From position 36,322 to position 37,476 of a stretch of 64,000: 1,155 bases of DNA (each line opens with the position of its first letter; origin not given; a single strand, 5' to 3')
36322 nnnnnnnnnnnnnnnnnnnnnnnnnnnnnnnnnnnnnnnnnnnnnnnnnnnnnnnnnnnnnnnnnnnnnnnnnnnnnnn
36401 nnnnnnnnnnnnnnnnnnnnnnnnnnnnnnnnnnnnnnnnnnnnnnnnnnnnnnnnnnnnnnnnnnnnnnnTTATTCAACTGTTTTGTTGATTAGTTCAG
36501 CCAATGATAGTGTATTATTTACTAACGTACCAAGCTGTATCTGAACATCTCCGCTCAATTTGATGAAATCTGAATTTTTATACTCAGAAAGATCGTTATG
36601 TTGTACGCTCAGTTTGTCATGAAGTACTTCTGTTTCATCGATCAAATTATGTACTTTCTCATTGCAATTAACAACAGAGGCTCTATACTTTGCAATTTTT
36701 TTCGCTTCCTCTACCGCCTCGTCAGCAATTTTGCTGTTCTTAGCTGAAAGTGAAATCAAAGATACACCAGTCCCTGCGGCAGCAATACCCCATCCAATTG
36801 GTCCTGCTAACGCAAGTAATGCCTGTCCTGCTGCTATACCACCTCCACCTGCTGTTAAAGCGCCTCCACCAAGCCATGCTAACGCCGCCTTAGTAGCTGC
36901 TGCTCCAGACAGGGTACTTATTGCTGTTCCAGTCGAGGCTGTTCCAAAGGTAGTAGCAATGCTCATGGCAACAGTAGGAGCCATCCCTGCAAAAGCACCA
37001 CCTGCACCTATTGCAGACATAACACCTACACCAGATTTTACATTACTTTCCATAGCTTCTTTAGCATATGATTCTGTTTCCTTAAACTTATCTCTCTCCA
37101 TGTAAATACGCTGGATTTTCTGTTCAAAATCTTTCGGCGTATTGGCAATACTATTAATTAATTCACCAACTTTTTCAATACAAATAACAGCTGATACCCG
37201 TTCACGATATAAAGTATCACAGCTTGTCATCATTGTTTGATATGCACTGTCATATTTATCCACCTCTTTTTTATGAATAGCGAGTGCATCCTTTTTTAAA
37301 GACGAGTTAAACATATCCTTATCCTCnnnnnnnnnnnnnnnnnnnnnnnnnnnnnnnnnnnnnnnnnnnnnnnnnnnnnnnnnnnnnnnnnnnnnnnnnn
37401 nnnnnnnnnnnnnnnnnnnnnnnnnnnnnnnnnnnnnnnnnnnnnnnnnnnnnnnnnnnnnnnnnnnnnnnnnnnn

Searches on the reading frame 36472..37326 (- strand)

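Call 10: search_protein_families(library=pfam, proteins=[window:36472-37326:-], max_evalue=0.01)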
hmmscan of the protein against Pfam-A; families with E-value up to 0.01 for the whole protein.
window:36472-37326:- (284 aa): 0 families

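Call 52: search_protein_families(library=ncbifam, proteins=[window:36472-37326:-], max_evalue=0.001)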
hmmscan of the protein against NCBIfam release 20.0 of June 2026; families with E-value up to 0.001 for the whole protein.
window:36472-37326:- (284 aa): 0 families

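Call 87: search_protein_families(library=padloc, proteins=[window:36472-37326:-], max_evalue=0.001)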
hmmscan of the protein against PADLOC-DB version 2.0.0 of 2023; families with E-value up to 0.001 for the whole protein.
window:36472-37326:- (284 aa): 3 families
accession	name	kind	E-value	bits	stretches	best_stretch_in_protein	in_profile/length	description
PDLC04407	PDC-M09A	-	5e-100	332.6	1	5-283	1-280/282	-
PDLC04406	PDC-M09A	-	4.2e-93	310.4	1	6-284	46-324/330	-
PDLC03841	LeoBC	-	1.2e-05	22.6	0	64-227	413-527/601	-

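Call 89: search_protein_families(library=phrogs, proteins=[window:36472-37326:-], max_evalue=0.0001)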
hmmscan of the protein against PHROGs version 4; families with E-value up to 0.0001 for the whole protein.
window:36472-37326:- (284 aa): 0 families
